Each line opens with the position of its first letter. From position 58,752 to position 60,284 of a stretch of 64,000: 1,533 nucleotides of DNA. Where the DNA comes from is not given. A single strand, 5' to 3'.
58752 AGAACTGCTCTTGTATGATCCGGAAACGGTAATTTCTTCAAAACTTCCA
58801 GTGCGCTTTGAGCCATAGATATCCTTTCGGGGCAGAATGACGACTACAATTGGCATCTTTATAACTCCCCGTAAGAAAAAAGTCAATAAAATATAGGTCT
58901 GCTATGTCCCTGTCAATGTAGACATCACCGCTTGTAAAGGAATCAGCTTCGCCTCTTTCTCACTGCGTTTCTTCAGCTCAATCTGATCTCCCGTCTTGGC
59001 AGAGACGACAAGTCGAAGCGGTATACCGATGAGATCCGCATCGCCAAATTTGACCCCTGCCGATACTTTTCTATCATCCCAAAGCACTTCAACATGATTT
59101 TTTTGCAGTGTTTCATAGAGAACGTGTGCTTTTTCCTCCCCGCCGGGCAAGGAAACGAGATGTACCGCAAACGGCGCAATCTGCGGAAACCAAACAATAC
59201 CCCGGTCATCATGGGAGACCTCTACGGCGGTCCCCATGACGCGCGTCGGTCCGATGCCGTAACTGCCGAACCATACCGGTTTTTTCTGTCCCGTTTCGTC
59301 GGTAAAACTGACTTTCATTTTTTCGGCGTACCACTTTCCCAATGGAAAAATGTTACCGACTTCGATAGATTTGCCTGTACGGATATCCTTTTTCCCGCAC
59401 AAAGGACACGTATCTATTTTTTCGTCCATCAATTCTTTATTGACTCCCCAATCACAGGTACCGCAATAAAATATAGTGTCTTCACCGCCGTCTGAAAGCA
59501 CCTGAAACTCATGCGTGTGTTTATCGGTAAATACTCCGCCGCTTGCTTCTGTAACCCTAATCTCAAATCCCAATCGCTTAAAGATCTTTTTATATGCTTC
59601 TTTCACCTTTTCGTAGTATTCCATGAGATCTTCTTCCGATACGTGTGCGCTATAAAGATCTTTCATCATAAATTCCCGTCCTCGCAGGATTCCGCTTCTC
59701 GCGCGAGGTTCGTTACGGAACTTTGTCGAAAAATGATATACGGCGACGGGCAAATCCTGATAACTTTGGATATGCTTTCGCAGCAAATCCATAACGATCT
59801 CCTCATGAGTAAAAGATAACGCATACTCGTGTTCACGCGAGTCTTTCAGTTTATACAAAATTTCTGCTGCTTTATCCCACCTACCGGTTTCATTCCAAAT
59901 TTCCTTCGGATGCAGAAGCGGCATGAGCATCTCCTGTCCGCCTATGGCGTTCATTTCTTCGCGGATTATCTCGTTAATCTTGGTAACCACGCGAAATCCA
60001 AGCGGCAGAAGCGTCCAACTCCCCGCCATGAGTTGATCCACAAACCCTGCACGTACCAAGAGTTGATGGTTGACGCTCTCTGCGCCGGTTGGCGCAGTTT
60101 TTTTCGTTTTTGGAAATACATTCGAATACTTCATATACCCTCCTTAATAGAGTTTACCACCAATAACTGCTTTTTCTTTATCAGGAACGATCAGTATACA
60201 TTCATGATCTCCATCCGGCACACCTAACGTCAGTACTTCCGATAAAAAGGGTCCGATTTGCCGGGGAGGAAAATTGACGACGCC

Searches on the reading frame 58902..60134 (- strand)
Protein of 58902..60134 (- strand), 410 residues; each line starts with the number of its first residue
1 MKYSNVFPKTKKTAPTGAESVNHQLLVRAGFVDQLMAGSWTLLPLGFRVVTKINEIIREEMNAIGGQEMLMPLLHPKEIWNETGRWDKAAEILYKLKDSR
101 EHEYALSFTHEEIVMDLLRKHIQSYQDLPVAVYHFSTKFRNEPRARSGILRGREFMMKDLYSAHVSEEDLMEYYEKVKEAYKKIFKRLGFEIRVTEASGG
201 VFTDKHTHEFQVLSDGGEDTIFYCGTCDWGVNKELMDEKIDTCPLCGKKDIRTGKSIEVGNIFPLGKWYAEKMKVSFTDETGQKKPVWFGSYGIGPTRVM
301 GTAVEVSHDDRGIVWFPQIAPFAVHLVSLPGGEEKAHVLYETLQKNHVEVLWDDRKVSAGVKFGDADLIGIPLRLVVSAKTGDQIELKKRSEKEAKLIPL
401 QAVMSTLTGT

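Call 8: search_protein_families(library=pfam, proteins=[window:58902-60134:-])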
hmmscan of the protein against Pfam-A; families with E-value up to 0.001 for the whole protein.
window:58902-60134:- (410 aa): 2 families
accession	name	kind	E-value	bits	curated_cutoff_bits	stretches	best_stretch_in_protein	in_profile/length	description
PF00587.30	tRNA-synt_2b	-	1.2e-30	107.3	29.3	1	94-306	1-178/179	tRNA synthetase class II core domain (G, H, P, S and T)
PF03129.25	HGTP_anticodon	-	2e-11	44.3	21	1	333-407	15-91/94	Anticodon binding domain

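Call 9: search_protein_families(library=ncbifam, proteins=[window:58902-60134:-])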
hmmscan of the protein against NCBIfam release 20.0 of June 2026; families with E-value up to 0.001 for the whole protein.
window:58902-60134:- (410 aa): 9 families
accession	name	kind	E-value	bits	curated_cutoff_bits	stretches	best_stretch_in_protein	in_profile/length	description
NF006625.0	PRK09194.1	equivalog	8.6e-142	473.9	558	2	1-236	1-236/559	proline--tRNA ligase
TIGR00409.1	proS_fam_II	equivalog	4.9e-132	441.7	306.7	2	1-235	1-235/568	proline--tRNA ligase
NF008979.1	PRK12325.1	exception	1.4e-116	389.9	550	2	1-226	1-226/437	proline--tRNA ligase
TIGR00408.1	proS_fam_I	equivalog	1.5e-37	129.6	437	2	23-189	13-186/475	proline--tRNA ligase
TIGR00418.1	thrS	equivalog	7.8e-21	74.6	383.65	1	32-192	186-346/565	threonine--tRNA ligase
NF003211.1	PRK04173.1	equivalog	8.5e-12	44.7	312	0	126-191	186-250/454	glycine--tRNA ligase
TIGR00389.1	glyS_dimeric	equivalog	2e-10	39.9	243.3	0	126-185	180-239/565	glycine--tRNA ligase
TIGR00414.1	serS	equivalog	6.1e-09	35.4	301.65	1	66-195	192-321/418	serine--tRNA ligase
NF003068.0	PRK03991.1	equivalog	9e-08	30.9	484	1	87-190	267-371/613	threonine--tRNA ligase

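Call 10: find_related_loci(query=window:58902-60134:-, collection=genome_contigs, flank=3000)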
Query window:58902-60134:- (410 aa) in genome_contigs; peptide patterns used: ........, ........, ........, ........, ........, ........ (x = any residue, [..] = any of these).
524 stretches matched a pattern; 491 encode a relative of the query (tblastn E <= 1e-3); the best 80 are kept; 80 distinct loci.
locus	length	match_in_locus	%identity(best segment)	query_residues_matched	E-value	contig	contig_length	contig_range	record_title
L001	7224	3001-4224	79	1-407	0e+0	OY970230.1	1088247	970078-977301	MAG: Candidatus Gottesmanbacteria bacterium isolate MFD01689.bin.c.3 genome assembly, chromosome: 1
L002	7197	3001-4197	79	1-398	0e+0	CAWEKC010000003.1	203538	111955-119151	MAG: Candidatus Gottesmanbacteria bacterium isolate MFD05942.bin.1.195 genome assembly, contig: contig_33411, whole geno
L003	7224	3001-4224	74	1-407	0e+0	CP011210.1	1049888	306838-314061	MAG: Candidatus Beckwithbacteria bacterium GW2011_GWC1_49_16 chromosome, complete genome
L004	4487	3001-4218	72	1-408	0e+0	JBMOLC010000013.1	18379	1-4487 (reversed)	MAG: Patescibacteria group bacterium isolate Betzabe_MAG014 MAG014_13, whole genome shotgun sequence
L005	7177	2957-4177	73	1-407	0e+0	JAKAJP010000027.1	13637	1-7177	MAG: bacterium isolate WY4.bin110 NODE_5625_length_13637_cov_2.025537, whole genome shotgun sequence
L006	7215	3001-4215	72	1-407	0e+0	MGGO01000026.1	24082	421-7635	MAG: Candidatus Woesebacteria bacterium RIFCSPHIGHO2_01_FULL_44_10 rifcsphigho2_01_scaffold_7517, whole genome shotgun s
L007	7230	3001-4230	72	1-407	0e+0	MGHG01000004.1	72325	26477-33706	MAG: Candidatus Woesebacteria bacterium RIFCSPLOWO2_01_FULL_39_23 rifcsplowo2_01_scaffold_284, whole genome shotgun sequ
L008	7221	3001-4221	70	1-407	0e+0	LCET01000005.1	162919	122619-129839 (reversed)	MAG: Candidatus Woesebacteria bacterium GW2011_GWC1_42_9 UV51_C0005, whole genome shotgun sequence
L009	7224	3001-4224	71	1-407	0e+0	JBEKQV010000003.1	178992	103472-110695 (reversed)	MAG: Candidatus Microgenomates bacterium isolate SPRUCE 496 SPRUCE_496_3, whole genome shotgun sequence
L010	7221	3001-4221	70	1-407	0e+0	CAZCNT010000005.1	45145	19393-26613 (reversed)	MAG TPA_asm: uncultured Gammaproteobacteria bacterium isolate SRP050083_co1_418 genome assembly, contig: NODE_232_length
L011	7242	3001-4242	69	1-408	0e+0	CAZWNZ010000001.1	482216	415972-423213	MAG TPA_asm: uncultured Gammaproteobacteria bacterium isolate SRP192927_co3_839 genome assembly, contig: NODE_2_length_4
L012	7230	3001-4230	70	1-410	0e+0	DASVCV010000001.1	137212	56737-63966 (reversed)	MAG TPA_asm: Patescibacteria group bacterium isolate SMAG_U2016 k141_198926, whole genome shotgun sequence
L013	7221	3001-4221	69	1-407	0e+0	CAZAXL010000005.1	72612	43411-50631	MAG TPA_asm: uncultured Gammaproteobacteria bacterium isolate SRP062349_co2_103 genome assembly, contig: NODE_225_length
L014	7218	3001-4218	71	1-407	0e+0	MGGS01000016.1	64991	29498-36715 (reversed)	MAG: Candidatus Woesebacteria bacterium RIFCSPHIGHO2_02_FULL_42_20 rifcsphigho2_02_scaffold_531, whole genome shotgun se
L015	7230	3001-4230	70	1-407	0e+0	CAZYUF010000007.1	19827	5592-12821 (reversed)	MAG TPA_asm: uncultured Pseudomonadales bacterium isolate SRP118108_co4_340 genome assembly, contig: NODE_2065_length_19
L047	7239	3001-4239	66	1-408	0e+0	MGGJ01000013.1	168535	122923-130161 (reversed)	MAG: Candidatus Woesebacteria bacterium RIFCSPHIGHO2_01_FULL_39_32 rifcsphigho2_01_scaffold_75, whole genome shotgun seq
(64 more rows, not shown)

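Call 43: search_protein_families(library=ncbifam, proteins=[L047:3001-4242:+], max_evalue=1e-10)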
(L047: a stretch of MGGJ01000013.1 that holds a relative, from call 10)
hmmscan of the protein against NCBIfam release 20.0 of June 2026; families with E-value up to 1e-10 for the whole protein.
L047:3001-4242:+ (413 aa): 6 families
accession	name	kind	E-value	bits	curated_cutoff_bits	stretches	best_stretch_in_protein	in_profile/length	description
NF006625.0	PRK09194.1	equivalog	8.3e-142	473.9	558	2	1-236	1-236/559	proline--tRNA ligase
TIGR00409.1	proS_fam_II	equivalog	4.6e-128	428.6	306.7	2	1-234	1-234/568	proline--tRNA ligase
NF008979.1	PRK12325.1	exception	4.4e-119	398.2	550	1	1-412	1-436/437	proline--tRNA ligase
TIGR00408.1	proS_fam_I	equivalog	3.2e-36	125.3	437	2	252-404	213-369/475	proline--tRNA ligase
TIGR00418.1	thrS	equivalog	2.7e-22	79.4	383.65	1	33-198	187-352/565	threonine--tRNA ligase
NF003211.1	PRK04173.1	equivalog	1.7e-12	47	312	0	316-386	358-426/454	glycine--tRNA ligase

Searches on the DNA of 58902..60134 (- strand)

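Call 18: search_rna_families(sources=[L047, L030, L065], threshold=evalue, max_evalue=1, show_alignments=3)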
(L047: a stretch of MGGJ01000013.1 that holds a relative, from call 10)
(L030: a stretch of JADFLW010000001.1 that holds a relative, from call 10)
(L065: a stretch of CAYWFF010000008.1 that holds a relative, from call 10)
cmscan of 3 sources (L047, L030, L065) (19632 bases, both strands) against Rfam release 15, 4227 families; matches with E-value up to 1: 0.
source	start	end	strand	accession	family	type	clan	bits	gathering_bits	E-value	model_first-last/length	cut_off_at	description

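Call 45: search_rna_families(source=L030, start=2260, end=2670, threshold=evalue, max_evalue=10, show_alignments=1)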
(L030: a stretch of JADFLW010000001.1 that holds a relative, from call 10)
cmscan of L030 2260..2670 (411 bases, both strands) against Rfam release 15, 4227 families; matches with E-value up to 10: 0.
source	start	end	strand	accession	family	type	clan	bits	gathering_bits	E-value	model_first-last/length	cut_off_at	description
